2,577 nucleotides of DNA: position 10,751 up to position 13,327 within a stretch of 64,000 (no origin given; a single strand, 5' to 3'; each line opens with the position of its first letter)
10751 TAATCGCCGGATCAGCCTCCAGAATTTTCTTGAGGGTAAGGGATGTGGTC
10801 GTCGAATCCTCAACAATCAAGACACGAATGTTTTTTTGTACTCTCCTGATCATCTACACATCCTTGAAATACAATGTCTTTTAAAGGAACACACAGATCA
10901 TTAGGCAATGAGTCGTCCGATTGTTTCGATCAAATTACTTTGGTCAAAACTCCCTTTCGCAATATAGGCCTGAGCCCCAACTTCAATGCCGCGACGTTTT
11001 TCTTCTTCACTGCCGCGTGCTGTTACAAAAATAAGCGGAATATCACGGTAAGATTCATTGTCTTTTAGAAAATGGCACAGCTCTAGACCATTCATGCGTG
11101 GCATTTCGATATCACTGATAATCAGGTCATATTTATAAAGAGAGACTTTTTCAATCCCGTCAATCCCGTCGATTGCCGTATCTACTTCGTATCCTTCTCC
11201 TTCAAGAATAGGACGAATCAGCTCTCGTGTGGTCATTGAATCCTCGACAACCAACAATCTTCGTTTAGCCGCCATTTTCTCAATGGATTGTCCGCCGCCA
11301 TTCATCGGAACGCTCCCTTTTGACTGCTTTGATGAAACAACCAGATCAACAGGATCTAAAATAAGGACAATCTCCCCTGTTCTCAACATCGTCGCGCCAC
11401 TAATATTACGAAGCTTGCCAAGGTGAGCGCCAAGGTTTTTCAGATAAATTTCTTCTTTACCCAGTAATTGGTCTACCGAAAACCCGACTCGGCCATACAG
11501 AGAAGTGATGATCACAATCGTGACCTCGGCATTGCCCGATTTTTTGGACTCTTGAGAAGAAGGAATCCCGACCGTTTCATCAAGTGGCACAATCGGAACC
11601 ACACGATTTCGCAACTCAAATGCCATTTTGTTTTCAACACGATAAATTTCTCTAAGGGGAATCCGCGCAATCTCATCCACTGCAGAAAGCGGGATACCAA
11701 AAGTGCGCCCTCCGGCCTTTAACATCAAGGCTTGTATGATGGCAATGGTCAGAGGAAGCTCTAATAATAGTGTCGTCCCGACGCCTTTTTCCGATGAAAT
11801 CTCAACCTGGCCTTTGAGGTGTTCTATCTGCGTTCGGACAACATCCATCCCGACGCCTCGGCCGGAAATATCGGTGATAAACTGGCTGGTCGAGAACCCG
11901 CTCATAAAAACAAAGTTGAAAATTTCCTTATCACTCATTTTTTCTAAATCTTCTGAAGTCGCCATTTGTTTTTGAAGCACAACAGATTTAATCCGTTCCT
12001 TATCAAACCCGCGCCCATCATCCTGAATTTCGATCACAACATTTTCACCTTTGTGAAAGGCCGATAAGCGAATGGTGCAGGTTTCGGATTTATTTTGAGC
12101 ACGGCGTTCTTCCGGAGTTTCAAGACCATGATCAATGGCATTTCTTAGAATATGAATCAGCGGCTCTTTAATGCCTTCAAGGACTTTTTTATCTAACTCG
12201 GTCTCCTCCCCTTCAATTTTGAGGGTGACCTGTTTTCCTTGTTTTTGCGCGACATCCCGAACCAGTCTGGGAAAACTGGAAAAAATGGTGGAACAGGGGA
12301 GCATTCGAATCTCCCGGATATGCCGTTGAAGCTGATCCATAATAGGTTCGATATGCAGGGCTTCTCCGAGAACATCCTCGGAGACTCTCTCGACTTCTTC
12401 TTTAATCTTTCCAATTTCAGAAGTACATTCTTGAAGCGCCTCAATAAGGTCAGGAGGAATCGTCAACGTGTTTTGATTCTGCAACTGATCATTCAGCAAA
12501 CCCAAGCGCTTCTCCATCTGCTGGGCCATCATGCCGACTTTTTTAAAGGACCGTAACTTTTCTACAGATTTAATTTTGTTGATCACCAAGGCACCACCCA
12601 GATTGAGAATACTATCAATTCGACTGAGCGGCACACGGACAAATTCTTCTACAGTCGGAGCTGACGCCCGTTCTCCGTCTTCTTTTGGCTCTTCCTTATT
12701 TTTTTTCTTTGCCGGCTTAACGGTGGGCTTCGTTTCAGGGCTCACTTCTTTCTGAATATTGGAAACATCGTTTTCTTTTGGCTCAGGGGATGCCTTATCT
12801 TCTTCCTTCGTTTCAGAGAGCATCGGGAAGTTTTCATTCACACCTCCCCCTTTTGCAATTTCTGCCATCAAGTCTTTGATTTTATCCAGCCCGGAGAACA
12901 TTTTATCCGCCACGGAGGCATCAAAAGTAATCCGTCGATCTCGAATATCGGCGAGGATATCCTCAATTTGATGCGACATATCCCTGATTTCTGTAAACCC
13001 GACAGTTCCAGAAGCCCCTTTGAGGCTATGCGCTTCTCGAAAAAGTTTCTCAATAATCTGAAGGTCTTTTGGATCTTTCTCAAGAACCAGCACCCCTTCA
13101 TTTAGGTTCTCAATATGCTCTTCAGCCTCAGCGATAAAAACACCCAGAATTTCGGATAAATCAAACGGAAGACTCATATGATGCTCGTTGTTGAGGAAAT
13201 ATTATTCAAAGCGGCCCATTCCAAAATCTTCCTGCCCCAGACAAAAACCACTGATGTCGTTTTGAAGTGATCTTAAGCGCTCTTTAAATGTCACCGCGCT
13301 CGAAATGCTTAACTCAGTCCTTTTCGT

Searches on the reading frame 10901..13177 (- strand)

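Call 47: search_protein_families(library=pfam, proteins=[window:10901-13177:-], max_evalue=0.00001)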
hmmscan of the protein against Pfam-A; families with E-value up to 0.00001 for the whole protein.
window:10901-13177:- (758 aa): 4 families
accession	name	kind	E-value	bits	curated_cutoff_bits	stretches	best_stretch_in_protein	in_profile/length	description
PF00072.30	Response_reg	-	3.2e-24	85.7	30.2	1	642-753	2-110/111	Response regulator receiver domain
PF01584.24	CheW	-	1.3e-20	73.9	23.5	1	482-613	1-134/138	CheW-like domain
PF01627.28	Hpt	-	8.4e-18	64.8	24.6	1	9-107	1-81/84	Hpt domain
PF02518.31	HATPase_c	-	1.2e-17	64.8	26.4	1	338-477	4-110/111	Histidine kinase-, DNA gyrase B-, and HSP90-like ATPase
